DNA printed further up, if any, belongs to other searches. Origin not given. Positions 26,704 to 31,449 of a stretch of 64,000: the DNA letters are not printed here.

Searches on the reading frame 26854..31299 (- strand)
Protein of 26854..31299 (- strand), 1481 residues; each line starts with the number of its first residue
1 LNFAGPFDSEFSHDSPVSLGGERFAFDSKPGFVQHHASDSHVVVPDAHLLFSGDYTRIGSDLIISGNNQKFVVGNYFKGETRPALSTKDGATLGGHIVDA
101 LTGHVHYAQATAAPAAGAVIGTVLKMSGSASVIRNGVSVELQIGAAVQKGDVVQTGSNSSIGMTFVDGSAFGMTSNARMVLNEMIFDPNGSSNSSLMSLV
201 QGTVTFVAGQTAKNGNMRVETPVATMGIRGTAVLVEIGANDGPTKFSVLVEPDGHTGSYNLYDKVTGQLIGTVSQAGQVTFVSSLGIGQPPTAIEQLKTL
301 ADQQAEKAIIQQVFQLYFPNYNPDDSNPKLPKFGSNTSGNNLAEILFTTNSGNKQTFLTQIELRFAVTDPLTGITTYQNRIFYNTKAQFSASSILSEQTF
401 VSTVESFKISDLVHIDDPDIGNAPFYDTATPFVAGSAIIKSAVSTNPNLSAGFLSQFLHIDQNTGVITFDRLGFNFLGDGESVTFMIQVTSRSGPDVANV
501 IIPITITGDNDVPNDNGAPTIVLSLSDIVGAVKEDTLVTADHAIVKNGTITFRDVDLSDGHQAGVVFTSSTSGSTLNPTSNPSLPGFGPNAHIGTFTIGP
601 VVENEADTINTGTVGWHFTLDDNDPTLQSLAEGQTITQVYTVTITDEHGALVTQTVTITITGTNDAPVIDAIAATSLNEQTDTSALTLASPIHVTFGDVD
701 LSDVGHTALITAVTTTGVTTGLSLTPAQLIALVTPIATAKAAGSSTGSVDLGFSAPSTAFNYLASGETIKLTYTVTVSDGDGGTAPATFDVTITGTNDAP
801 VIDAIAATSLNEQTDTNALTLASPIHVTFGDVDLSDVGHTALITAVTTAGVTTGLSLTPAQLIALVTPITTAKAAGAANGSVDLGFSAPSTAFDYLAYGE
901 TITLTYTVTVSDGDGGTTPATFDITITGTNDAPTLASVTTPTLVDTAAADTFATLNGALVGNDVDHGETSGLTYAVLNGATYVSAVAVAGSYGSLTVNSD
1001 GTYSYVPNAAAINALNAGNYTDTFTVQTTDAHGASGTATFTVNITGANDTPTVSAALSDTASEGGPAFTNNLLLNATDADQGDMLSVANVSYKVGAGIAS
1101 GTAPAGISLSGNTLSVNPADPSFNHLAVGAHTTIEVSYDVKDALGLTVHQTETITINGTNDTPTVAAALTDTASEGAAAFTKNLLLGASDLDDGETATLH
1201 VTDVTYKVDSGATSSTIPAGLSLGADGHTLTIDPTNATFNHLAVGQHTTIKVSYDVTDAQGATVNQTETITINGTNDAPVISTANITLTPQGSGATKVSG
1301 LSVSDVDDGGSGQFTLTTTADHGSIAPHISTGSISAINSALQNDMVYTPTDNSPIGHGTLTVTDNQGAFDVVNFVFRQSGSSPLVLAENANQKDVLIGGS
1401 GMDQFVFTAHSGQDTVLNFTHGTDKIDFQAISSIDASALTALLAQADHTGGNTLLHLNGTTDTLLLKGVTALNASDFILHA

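Call 3: search_protein_families(library=pfam, proteins=[window:26854-31299:-], max_evalue=0.01)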
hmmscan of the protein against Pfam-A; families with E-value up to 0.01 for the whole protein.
window:26854-31299:- (1481 aa): 5 families
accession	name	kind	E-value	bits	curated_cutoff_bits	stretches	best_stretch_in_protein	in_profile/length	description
PF17803.7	Cadherin_4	-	2.2e-20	73.4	25.1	4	920-1005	1-71/71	Bacterial cadherin-like domain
PF17963.7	Big_9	-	1.7e-13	51.7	23.6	2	930-1043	1-89/89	Bacterial Ig domain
PF04773.18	FecR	-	1.9e-09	38.3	24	1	151-249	1-92/97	FecR protein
PF17892.7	Cadherin_5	-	2.5e-06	27.7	26.5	1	1048-1157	2-98/98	Cadherin-like domain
PF21426.3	GBS104-like_Ig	-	1.8e-05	26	26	0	1204-1275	29-91/112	Tip pilin GBS104-like, Ig-like domain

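Call 6: search_protein_families(library=ncbifam, proteins=[window:26854-31299:-], max_evalue=0.01)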
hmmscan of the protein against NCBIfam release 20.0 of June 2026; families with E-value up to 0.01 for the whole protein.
window:26854-31299:- (1481 aa): 8 families
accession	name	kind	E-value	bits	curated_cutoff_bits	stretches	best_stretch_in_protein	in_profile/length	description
TIGR01965.1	VCBS_repeat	domain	1.1e-48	163.5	15.5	6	980-1063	14-96/99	VCBS domain-containing protein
NF012211.1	tand_rpt_95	domain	6.9e-22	77.2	90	4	982-1054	28-94/98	tandem-95 repeat protein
NF052676.1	YPYG_dom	domain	1.8e-20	72.8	30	3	628-673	35-77/79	YPYG domain-containing protein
NF033165.1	lipo_LipL45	exception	3e-12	46.3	350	1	110-241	28-160/391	lipoprotein LipL45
NF038112.1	myxo_dep_M36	subfamily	3.5e-08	31.1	1500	1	900-1180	1256-1493/1604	myxosortase-dependent M36 family metallopeptidase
TIGR03660.1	T1SS_rpt_143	domain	2.1e-07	31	66.05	1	978-1060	43-123/143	T1SS-143 repeat domain-containing protein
NF047849.1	Lsa33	exception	2.7e-07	30.1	420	1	127-242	36-153/310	surface adhesin Lsa33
NF033510.3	Ca_tandemer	repeat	0.0025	18.1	50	1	941-1035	3-95/96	Ca2+-stabilized repeat-containing adhesin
